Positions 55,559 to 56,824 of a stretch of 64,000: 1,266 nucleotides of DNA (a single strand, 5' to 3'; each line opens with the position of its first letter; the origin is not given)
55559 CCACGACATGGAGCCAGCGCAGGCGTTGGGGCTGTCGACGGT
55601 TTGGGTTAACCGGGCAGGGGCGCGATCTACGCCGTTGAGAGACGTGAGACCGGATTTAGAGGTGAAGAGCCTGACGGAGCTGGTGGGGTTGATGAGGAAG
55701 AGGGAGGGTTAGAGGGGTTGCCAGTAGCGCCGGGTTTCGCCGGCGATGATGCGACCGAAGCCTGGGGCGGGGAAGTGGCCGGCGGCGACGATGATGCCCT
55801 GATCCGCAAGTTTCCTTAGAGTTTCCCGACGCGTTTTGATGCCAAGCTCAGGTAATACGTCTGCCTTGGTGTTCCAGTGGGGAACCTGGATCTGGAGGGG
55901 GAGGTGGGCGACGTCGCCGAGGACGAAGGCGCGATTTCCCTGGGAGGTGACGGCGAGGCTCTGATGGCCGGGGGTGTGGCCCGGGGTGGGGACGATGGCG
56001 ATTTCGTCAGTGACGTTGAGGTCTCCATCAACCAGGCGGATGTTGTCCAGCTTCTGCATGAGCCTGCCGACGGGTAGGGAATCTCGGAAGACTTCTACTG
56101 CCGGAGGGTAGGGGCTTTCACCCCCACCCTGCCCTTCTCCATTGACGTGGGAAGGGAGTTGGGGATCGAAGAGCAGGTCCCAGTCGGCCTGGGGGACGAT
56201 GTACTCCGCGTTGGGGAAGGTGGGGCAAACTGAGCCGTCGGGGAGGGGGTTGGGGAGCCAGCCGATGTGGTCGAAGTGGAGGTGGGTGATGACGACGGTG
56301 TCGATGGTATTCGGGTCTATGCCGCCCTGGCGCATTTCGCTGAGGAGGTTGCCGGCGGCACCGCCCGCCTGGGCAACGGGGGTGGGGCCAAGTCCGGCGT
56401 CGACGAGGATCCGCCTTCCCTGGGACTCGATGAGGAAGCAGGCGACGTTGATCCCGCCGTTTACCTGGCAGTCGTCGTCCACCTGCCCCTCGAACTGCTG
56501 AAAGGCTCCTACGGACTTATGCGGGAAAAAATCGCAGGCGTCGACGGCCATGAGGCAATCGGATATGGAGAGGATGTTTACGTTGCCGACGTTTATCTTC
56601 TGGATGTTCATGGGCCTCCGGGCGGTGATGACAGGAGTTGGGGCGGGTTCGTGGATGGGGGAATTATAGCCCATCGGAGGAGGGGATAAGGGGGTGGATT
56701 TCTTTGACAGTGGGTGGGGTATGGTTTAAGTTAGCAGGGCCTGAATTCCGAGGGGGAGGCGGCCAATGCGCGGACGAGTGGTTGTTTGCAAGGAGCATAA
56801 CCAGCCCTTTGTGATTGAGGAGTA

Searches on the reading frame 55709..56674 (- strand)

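Call 16: search_protein_families(library=ncbifam, proteins=[window:55709-56674:-], max_evalue=0.00001)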
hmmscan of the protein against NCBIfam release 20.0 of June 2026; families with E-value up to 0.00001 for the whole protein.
window:55709-56674:- (321 aa): 9 families
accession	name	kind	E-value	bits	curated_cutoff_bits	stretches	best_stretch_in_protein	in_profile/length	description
NF047979.1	lactonase_AidB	equivalog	9.6e-33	113.6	360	1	27-311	4-261/271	AidB family quorum-quenching N-acyl homoserine lactonase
NF047919.1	lactonase_YtnP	equivalog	1.3e-17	63.9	425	1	75-176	45-151/274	YtnP family quorum-quenching lactonase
NF045699.1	AHLLactAiiA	equivalog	1.8e-13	50.2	375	1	211-248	147-184/251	quorum-quenching N-acyl homoserine lactonase AiiA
NF045700.1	AHLLactAttM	equivalog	2.6e-12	46.8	390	0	111-171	81-131/257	AttM family quorum-quenching N-acyl homoserine lactonase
NF047925.1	pyridox_lacton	equivalog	1.9e-09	37.7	325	0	211-255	163-208/268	4-pyridoxolactonase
NF033105.1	bla_subclass_B3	equivalog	3.3e-07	29.8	240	0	73-138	19-76/257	subclass B3 metallo-beta-lactamase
NF040874.1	blaPJM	exception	4.9e-07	29.6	630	0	73-141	54-114/301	PJM family subclass B3 metallo-beta-lactamase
TIGR03675.1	arCOG00543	equivalog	6.9e-07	27.9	580.2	1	78-141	189-246/631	beta-CASP ribonuclease aCPSF1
NF000439.2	blaAIM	exception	4.3e-06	26.5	675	0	71-141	52-114/303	AIM family subclass B3 metallo-beta-lactamase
